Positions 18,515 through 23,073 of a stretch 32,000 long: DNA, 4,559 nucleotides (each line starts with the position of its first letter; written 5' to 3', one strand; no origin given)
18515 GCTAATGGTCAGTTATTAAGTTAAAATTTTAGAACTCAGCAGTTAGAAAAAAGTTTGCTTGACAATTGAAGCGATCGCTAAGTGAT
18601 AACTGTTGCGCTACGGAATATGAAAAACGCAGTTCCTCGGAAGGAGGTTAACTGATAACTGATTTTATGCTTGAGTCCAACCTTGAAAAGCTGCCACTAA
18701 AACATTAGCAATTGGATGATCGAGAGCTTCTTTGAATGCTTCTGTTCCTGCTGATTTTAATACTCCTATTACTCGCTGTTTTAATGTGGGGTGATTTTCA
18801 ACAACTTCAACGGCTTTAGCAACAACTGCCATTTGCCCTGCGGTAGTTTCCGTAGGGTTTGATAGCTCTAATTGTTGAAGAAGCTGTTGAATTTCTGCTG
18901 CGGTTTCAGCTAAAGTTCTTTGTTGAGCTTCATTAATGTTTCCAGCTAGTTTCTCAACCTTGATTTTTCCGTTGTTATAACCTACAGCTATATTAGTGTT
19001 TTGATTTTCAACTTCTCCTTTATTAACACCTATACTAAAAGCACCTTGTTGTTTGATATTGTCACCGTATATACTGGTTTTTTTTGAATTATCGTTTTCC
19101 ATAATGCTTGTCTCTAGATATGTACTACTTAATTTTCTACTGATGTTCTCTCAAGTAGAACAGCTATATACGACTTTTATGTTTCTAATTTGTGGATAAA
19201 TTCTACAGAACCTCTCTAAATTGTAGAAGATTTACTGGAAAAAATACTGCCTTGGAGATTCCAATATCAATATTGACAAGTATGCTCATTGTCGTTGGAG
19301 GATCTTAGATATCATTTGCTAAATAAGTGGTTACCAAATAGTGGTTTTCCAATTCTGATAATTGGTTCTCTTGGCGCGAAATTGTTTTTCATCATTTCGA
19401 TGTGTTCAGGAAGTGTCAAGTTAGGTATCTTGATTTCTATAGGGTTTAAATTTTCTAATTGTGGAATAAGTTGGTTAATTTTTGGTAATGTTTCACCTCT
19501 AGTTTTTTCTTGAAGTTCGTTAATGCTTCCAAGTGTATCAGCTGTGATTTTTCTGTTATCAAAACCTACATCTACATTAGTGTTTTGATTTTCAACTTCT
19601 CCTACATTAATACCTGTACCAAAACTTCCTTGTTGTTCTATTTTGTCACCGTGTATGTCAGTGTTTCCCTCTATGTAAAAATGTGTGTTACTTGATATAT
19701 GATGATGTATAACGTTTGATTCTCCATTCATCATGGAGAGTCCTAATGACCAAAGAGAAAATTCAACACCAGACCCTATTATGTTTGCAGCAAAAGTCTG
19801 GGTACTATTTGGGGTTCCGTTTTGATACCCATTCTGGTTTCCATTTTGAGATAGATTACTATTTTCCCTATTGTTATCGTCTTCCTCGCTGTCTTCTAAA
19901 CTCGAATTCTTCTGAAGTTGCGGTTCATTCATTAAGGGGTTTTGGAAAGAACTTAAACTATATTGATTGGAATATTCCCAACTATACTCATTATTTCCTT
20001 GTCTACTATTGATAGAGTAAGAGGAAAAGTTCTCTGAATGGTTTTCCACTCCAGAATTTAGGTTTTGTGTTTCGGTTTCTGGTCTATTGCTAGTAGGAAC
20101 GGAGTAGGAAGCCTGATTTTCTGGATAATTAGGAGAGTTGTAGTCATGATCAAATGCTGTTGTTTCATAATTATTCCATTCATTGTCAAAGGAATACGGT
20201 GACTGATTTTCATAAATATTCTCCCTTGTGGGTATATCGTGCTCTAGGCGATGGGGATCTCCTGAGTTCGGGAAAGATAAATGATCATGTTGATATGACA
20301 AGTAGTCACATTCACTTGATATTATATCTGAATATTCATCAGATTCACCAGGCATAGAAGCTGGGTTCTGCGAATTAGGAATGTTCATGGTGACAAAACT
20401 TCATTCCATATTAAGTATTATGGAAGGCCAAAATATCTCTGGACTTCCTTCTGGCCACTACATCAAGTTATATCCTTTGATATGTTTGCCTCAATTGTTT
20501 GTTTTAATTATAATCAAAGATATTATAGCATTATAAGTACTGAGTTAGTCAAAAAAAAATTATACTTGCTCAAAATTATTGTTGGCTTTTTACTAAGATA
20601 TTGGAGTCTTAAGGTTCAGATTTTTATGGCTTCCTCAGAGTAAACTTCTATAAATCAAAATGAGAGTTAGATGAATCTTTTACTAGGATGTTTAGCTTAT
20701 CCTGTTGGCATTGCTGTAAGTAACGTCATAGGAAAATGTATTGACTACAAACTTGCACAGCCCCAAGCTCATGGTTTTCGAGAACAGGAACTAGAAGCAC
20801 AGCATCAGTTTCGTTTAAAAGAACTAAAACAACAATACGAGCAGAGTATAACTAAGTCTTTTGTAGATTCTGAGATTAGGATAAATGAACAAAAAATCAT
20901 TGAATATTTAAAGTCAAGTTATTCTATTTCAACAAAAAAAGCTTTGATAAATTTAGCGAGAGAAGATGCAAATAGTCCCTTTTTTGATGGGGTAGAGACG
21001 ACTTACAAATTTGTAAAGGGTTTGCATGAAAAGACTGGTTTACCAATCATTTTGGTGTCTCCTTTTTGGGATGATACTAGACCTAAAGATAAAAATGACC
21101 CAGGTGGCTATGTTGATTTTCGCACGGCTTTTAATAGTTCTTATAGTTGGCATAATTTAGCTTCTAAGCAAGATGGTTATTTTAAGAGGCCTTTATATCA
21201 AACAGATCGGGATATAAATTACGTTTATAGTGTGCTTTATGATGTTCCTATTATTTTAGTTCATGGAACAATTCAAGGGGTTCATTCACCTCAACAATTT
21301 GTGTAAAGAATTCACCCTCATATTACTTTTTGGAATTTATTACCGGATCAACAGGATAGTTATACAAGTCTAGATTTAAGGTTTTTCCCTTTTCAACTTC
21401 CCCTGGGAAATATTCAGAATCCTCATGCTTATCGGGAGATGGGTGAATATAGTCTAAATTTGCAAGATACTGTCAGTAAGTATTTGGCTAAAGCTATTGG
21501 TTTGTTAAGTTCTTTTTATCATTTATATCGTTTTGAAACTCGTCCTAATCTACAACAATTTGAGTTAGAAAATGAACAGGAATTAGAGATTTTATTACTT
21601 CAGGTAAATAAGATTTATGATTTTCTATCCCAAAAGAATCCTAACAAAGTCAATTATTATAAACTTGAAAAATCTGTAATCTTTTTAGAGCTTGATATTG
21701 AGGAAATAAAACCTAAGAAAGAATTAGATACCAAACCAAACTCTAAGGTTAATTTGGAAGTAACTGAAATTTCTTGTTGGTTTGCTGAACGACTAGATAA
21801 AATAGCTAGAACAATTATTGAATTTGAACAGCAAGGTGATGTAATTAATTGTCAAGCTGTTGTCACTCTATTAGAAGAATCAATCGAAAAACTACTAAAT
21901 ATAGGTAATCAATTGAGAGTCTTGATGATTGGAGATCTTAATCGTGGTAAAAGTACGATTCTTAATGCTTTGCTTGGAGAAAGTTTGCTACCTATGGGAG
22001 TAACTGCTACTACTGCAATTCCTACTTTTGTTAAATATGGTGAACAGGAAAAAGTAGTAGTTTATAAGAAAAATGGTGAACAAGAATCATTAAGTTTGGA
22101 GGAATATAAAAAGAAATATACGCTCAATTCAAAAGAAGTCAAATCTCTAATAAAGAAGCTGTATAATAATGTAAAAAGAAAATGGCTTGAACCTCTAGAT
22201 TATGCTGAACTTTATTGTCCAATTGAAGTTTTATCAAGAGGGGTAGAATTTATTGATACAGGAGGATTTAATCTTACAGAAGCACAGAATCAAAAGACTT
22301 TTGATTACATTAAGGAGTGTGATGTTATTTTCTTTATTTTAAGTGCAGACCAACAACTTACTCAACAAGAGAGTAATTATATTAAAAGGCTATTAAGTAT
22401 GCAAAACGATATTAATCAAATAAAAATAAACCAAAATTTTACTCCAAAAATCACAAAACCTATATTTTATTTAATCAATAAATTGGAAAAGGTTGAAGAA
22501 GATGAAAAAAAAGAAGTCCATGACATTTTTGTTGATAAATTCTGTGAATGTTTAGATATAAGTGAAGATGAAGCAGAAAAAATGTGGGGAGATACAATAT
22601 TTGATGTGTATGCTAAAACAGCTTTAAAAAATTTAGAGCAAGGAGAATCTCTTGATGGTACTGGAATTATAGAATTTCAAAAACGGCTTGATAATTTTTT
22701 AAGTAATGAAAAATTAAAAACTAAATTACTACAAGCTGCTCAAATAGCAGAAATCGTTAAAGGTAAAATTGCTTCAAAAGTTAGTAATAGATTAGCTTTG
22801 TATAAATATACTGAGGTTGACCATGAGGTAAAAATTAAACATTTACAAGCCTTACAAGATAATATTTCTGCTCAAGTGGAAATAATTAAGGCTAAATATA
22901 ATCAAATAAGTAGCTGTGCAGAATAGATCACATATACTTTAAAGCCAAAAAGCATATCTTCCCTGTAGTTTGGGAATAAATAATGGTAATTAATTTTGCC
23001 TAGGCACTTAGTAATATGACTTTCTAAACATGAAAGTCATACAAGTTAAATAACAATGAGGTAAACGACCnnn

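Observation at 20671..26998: Three tandem dynamin-like GTPase genes form an AT-rich accessory operon: candidate Eleos/LeoABC-related but architecturally distinct membrane-remodelling or defence module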

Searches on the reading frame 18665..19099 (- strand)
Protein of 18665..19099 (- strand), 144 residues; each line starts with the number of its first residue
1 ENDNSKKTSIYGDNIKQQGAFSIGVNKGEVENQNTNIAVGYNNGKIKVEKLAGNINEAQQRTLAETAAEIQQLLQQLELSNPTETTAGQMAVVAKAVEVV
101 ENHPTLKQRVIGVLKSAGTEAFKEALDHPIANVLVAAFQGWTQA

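Call 12: search_protein_families(library=pfam, proteins=[window:18665-19099:-], max_evalue=0.001)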
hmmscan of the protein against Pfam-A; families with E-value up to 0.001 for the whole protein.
window:18665-19099:- (144 aa): 0 families

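Call 53: search_protein_families(library=pfam, proteins=[window:18665-19099:-], max_evalue=0.05)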
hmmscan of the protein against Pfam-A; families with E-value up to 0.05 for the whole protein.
window:18665-19099:- (144 aa): 2 families
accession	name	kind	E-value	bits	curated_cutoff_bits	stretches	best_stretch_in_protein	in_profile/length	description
PF14357.11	DUF4404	-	0.0018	19.3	27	1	54-112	17-73/83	Domain of unknown function (DUF4404)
PF10675.14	DUF2489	-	0.011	16.1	27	1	58-109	49-97/130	Protein of unknown function (DUF2489)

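Call 74: search_protein_families(library=padloc, proteins=[window:18665-19099:-], max_evalue=0.001)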
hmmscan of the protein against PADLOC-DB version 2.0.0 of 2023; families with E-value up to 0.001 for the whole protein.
window:18665-19099:- (144 aa): 0 families

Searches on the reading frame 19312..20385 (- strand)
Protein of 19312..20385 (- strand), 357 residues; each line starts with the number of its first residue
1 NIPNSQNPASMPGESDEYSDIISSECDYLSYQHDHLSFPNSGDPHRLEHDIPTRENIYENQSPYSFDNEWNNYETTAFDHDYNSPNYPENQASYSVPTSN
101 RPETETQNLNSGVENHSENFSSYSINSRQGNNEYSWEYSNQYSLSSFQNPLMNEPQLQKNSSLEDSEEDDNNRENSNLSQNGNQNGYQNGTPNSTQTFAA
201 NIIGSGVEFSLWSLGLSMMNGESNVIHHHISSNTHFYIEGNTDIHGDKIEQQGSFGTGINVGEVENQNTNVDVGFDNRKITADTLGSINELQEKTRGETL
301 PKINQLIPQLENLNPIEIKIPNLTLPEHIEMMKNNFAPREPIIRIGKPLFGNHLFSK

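Call 12: search_protein_families(library=pfam, proteins=[window:19312-20385:-], max_evalue=0.001)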
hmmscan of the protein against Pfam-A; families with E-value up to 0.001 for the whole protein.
window:19312-20385:- (357 aa): 0 families

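Call 53: search_protein_families(library=pfam, proteins=[window:19312-20385:-], max_evalue=0.05)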
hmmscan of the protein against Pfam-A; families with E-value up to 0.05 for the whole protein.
window:19312-20385:- (357 aa): 0 families

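Call 74: search_protein_families(library=padloc, proteins=[window:19312-20385:-], max_evalue=0.001)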
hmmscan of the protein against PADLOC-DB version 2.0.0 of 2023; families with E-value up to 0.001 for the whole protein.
window:19312-20385:- (357 aa): 0 families

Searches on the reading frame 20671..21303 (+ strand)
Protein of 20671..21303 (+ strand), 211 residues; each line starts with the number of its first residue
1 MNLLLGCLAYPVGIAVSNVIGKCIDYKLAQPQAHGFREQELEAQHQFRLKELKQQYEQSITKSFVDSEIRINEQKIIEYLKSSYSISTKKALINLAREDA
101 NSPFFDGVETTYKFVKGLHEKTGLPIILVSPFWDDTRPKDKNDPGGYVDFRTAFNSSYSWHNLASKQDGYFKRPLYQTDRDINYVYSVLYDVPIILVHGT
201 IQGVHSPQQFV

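Call 5: search_protein_families(library=pfam, proteins=[window:20671-21303:+], max_evalue=0.01)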
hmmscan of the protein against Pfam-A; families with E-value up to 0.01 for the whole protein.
window:20671-21303:+ (211 aa): 0 families

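Call 6: search_protein_families(library=padloc, proteins=[window:20671-21303:+], max_evalue=0.01)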
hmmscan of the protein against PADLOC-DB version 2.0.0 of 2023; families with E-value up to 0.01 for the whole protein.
window:20671-21303:+ (211 aa): 0 families

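Call 7: search_protein_families(library=ncbifam, proteins=[window:20671-21303:+], max_evalue=0.01)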
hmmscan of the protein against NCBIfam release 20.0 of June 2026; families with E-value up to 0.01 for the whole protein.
window:20671-21303:+ (211 aa): 0 families

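Call 74: search_protein_families(library=padloc, proteins=[P0186], max_evalue=0.001)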
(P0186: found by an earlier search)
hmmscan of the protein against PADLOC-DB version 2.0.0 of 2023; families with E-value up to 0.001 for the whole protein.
P0186 (751 aa): 1 family
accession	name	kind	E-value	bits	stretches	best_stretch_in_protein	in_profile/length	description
PDLC03839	LeoA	-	1.1e-06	26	1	522-737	102-312/559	-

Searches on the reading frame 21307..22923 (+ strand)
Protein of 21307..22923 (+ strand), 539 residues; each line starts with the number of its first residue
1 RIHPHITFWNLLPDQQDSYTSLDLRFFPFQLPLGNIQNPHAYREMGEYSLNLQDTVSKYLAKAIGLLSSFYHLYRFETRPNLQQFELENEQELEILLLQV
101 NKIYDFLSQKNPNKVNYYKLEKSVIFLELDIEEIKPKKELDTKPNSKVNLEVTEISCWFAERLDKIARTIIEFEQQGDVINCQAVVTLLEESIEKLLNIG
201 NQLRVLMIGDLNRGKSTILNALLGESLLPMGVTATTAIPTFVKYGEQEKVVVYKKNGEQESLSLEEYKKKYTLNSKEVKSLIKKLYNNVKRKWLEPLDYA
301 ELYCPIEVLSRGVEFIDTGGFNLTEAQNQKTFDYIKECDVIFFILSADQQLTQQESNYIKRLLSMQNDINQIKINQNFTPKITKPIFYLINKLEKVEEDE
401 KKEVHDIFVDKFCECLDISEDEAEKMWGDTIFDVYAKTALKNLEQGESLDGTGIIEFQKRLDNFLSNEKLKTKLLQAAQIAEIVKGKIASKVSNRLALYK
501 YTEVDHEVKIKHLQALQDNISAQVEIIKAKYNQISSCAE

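Call 5: search_protein_families(library=pfam, proteins=[window:21307-22923:+], max_evalue=0.01)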
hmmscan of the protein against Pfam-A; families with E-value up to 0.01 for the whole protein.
window:21307-22923:+ (539 aa): 3 families
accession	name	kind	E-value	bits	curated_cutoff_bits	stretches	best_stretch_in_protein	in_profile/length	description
PF00350.29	Dynamin_N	-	1e-25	91.1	27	1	205-369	1-160/168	Dynamin family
PF01926.29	MMR_HSR1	-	1.1e-09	38.8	21.9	1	204-362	1-100/113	50S ribosome-binding GTPase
PF21808.2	Dynamin-like_hel_bact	-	2.7e-07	30.6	28.3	1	445-514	9-78/373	Bacterial dynamin-like protein, helical domain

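Call 6: search_protein_families(library=padloc, proteins=[window:21307-22923:+], max_evalue=0.01)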
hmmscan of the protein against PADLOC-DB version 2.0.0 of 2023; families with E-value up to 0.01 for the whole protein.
window:21307-22923:+ (539 aa): 1 family
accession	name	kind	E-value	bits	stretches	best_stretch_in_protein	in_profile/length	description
PDLC03839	LeoA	-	3.5e-09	34.3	2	310-525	102-312/559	-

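Call 7: search_protein_families(library=ncbifam, proteins=[window:21307-22923:+], max_evalue=0.01)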
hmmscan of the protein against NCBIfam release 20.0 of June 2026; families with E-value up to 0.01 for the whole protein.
window:21307-22923:+ (539 aa): 6 families
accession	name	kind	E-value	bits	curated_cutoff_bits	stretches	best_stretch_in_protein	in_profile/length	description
TIGR03594.1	GTPase_EngA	equivalog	1.8e-11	43.7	306.7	2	305-401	42-126/432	ribosome biogenesis GTPase Der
TIGR00231.1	small_GTP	domain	2.9e-06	27.1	42.5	1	202-358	3-104/164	GTP-binding protein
NF000908.1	PRK00089.1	equivalog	4.9e-06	26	237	0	205-229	6-30/291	GTPase Era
TIGR03918.1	GTP_HydF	equivalog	4.1e-05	22.6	325.55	0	312-369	56-118/392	[FeFe] hydrogenase H-cluster maturation GTPase HydF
NF007368.0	PRK09866.1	equivalog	0.00037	18.9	1146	1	200-261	66-130/742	clamp-binding protein CrfC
TIGR03596.1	GTPase_YlqF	equivalog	0.0069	15.8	208.2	0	197-232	113-148/276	ribosome biogenesis GTPase YlqF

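Call 74: search_protein_families(library=padloc, proteins=[P0186], max_evalue=0.001)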
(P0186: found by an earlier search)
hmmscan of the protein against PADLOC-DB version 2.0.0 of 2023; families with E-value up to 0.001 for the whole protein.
P0186 (751 aa): 1 family
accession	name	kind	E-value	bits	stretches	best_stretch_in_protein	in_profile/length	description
PDLC03839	LeoA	-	1.1e-06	26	1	522-737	102-312/559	-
